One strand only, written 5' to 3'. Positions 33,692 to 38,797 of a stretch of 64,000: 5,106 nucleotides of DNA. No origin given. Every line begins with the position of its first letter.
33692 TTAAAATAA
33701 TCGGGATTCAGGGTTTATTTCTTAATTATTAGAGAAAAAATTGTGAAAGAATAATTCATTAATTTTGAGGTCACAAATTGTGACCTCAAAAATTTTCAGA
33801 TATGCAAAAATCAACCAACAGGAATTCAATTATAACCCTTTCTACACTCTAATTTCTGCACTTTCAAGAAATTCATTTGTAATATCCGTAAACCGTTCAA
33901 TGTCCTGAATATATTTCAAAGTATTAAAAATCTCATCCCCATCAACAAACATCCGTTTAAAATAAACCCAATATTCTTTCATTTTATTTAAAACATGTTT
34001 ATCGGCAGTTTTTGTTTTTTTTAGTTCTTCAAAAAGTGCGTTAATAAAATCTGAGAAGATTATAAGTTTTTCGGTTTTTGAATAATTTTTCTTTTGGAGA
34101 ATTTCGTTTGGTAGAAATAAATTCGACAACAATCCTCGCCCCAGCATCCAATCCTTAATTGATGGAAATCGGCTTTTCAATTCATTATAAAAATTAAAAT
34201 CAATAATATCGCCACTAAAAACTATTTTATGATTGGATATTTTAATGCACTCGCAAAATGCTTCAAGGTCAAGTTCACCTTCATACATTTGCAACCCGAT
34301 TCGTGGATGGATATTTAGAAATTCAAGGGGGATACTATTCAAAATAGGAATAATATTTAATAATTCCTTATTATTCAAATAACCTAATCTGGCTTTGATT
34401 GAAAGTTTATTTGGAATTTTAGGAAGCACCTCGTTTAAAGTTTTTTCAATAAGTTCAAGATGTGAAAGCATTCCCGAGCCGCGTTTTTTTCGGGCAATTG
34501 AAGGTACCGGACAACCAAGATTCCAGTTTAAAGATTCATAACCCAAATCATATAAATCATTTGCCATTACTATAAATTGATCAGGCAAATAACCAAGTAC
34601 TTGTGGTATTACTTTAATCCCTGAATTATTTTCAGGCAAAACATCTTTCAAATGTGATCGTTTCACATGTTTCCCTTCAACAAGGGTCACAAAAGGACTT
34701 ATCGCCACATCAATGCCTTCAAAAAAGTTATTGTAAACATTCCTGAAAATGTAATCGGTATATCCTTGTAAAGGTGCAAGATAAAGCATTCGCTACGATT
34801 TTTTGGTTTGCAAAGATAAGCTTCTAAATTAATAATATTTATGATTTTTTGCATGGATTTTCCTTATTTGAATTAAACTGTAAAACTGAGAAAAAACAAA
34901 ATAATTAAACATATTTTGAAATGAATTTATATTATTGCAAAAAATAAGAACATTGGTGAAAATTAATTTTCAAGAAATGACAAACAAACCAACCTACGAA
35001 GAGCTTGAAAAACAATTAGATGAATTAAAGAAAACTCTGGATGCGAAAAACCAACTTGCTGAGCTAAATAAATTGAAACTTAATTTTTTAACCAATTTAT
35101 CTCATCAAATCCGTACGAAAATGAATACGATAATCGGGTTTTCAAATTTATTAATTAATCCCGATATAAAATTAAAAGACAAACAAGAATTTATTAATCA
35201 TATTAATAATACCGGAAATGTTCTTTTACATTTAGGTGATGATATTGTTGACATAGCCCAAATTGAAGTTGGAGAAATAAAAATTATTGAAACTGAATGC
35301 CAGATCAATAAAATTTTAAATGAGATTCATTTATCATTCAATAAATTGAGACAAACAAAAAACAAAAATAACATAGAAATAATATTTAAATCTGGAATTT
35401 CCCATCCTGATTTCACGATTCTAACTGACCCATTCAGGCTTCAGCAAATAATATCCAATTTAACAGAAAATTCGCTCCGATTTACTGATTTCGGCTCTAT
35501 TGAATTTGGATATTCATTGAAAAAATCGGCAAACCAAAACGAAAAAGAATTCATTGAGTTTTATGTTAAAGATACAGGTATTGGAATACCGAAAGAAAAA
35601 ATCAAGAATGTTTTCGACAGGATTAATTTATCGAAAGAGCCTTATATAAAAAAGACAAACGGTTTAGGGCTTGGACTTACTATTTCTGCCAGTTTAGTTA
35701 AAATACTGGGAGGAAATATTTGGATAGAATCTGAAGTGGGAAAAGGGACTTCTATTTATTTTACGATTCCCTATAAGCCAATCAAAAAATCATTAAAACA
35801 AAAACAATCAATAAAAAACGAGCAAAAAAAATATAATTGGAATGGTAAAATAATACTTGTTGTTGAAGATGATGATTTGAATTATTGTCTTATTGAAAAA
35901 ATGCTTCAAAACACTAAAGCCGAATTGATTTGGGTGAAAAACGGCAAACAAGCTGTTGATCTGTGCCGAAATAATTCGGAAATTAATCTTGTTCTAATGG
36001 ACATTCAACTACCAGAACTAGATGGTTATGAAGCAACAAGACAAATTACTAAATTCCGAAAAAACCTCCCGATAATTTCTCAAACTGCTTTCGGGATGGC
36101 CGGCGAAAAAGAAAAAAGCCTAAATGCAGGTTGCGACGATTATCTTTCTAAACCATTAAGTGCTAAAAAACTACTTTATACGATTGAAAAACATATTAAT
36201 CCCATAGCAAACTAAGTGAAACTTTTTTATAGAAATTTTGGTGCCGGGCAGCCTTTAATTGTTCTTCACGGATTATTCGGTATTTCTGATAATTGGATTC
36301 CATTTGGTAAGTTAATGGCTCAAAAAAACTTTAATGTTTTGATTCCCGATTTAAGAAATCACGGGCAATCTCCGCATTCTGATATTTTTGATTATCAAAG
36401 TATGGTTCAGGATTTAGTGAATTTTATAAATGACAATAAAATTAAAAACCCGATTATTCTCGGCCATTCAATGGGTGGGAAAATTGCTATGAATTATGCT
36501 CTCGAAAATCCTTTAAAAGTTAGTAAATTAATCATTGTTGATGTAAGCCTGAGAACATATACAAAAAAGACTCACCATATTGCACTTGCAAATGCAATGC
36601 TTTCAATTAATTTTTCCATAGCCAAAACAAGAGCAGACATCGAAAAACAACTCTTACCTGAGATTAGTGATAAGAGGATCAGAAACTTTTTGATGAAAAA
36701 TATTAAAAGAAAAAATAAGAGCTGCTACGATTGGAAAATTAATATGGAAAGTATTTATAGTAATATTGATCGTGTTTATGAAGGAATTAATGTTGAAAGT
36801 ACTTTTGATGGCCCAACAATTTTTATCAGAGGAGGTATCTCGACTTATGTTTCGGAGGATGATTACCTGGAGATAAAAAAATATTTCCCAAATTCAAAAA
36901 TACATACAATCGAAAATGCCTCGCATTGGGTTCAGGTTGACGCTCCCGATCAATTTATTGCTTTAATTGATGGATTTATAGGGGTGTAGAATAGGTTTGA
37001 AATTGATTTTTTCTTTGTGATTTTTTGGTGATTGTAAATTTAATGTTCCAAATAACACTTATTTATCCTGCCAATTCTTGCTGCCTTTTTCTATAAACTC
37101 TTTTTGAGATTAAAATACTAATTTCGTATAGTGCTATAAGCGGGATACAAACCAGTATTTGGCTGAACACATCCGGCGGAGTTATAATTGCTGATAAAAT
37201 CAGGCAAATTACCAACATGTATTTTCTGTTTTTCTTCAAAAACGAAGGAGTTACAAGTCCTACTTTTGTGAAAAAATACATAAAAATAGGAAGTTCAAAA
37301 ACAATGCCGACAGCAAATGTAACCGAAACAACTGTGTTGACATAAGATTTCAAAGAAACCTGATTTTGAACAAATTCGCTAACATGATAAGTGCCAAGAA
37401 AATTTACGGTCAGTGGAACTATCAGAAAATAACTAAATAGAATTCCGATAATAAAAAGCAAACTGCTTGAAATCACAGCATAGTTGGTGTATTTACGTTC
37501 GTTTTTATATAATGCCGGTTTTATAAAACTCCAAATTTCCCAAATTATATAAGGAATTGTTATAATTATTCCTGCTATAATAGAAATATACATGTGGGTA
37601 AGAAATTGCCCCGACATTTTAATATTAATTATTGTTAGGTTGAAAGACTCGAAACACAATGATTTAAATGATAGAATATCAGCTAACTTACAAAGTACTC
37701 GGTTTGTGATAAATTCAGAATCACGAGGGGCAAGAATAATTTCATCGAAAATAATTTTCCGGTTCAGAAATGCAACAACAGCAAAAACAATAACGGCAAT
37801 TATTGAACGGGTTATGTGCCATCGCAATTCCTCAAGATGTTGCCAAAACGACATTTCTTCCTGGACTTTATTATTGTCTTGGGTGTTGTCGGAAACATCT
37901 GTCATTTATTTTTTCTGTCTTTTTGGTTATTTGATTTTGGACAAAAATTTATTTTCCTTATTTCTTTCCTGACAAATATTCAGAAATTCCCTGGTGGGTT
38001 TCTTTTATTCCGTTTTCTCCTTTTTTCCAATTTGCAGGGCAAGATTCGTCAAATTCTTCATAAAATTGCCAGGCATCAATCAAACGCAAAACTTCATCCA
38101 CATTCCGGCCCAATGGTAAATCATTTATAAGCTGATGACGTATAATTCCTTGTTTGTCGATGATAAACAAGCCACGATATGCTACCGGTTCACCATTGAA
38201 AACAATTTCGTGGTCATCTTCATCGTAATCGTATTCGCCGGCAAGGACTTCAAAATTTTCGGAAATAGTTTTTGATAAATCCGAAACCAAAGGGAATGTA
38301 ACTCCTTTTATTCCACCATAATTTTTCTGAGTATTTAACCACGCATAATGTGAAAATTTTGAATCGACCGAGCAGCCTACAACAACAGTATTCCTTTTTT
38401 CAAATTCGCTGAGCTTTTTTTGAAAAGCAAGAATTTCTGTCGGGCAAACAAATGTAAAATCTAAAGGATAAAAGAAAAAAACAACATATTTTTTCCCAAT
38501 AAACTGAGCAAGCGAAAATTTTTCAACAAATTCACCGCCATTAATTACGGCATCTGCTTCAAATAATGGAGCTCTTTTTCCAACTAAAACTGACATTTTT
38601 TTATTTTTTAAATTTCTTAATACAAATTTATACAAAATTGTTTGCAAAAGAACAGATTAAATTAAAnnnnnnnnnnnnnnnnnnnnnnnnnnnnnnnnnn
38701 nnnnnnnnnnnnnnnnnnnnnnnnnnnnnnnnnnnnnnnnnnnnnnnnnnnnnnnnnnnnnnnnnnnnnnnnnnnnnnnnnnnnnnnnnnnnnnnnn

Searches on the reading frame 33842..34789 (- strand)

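Call 88: search_protein_families(library=ncbifam, proteins=[window:33842-34789:-], max_evalue=0.00001)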
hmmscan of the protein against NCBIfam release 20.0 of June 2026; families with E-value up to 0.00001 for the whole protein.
window:33842-34789:- (315 aa): 4 families
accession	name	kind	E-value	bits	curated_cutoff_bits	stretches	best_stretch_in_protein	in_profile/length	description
TIGR00737.1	nifR3_yhdG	equivalog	3.4e-23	82.3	293.3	1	3-310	11-317/319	tRNA dihydrouridine synthase DusB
NF007838.0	PRK10550.1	equivalog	1.7e-14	53.5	395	1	3-298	4-301/312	tRNA dihydrouridine(16) synthase DusC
NF008774.0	PRK11815.1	equivalog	1.5e-07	30.7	269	1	33-162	42-174/337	tRNA dihydrouridine(20/20a) synthase DusA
TIGR00742.1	yjbN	subfamily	5.1e-06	26.1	397.2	0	4-164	5-164/318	tRNA dihydrouridine(20/20a) synthase DusA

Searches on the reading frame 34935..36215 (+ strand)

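Call 55: search_protein_families(library=pfam, proteins=[window:34935-36215:+], max_evalue=0.00001)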
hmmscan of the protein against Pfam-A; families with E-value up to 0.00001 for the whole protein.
window:34935-36215:+ (426 aa): 3 families
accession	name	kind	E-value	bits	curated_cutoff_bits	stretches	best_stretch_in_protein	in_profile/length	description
PF00072.30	Response_reg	-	3.6e-23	82.3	30.2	1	307-417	1-110/111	Response regulator receiver domain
PF02518.31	HATPase_c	-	7.3e-23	81.6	26.4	1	165-281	2-110/111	Histidine kinase-, DNA gyrase B-, and HSP90-like ATPase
PF00512.31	HisKA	-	2e-08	34.6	26.9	1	48-111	2-64/66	His Kinase A (phospho-acceptor) domain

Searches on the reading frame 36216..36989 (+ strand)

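Call 80: search_protein_families(library=pfam, proteins=[window:36216-36989:+], max_evalue=0.001)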
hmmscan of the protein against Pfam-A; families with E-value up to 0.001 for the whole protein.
window:36216-36989:+ (257 aa): 6 families
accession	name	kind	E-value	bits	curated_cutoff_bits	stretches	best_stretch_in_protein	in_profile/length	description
PF00561.26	Abhydrolase_1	-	1.6e-30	107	25.8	1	13-244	2-245/245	alpha/beta hydrolase fold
PF12697.13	Abhydrolase_6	-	1.9e-17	65.1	26.3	1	14-249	1-216/217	Alpha/beta hydrolase family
PF12146.15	Hydrolase_4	-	3.3e-16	59.7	27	1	14-215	7-208/239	Serine aminopeptidase, S33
PF07819.20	PGAP1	-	3.2e-06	27.5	24.3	0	61-109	69-126/233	PGAP1-like alpha/beta domain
PF00756.26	Esterase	-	4.3e-05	23.9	22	1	48-103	84-141/251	Putative esterase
PF12695.13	Abhydrolase_5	-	0.00037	20.8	27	0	73-132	53-107/164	Alpha/beta hydrolase family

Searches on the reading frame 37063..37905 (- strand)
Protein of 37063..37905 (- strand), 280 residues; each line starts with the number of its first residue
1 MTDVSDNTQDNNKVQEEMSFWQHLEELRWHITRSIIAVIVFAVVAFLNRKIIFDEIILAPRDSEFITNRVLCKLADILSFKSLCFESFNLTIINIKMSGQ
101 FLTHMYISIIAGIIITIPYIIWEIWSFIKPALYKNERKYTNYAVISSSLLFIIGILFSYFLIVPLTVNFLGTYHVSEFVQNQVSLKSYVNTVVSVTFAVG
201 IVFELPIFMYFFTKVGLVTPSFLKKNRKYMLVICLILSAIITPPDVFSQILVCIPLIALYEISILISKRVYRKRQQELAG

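Call 88: search_protein_families(library=ncbifam, proteins=[window:37063-37905:-], max_evalue=0.00001)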
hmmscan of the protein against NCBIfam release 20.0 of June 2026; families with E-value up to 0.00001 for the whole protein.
window:37063-37905:- (280 aa): 3 families
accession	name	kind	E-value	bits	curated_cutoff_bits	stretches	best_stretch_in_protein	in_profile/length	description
TIGR00945.1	tatC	equivalog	5.5e-54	183.3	132.7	1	21-260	2-215/215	twin-arginine translocase subunit TatC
TIGR01912.1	TatC-Arch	equivalog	3.8e-44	151.1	192.6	1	89-270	50-232/234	Sec-independent protein translocase TatC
NF008174.0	PRK10921.1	equivalog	2.3e-41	142.1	432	1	21-275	10-241/258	Sec-independent protein translocase subunit TatC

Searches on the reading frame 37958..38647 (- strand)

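Call 88: search_protein_families(library=ncbifam, proteins=[window:37958-38647:-], max_evalue=0.00001)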
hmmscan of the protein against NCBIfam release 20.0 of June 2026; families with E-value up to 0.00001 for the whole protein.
window:37958-38647:- (229 aa): 9 families
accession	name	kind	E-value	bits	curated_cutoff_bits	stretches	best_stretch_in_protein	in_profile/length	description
NF011576.0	PRK15000.1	subfamily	8.2e-62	208.5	301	1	20-226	2-194/200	peroxiredoxin C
TIGR03137.1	AhpC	equivalog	1.6e-36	125.8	272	1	21-216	3-179/187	alkyl hydroperoxide reductase subunit C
NF040737.1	peroxi_PrxU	equivalog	1.7e-36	126.1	270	1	13-218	29-219/233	thioredoxin-dependent peroxiredoxin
NF009668.0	PRK13189.1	equivalog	6.1e-36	123.7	211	1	15-211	5-181/224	peroxiredoxin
NF009669.0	PRK13190.1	equivalog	5e-32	110.8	261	1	19-219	2-180/203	putative peroxiredoxin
NF009670.0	PRK13191.1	equivalog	1e-27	97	374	1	46-211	27-178/215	putative peroxiredoxin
NF010122.0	PRK13599.1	equivalog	1.2e-22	80.4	456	1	48-209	30-176/220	peroxiredoxin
NF006960.0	PRK09437.1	equivalog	5.9e-08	32.8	140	1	41-172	20-135/156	thioredoxin-dependent thiol peroxidase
NF053650.1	PerredPrxQDein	equivalog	3.2e-06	27.2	260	1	43-128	13-89/148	thioredoxin-dependent peroxiredoxin PrxQ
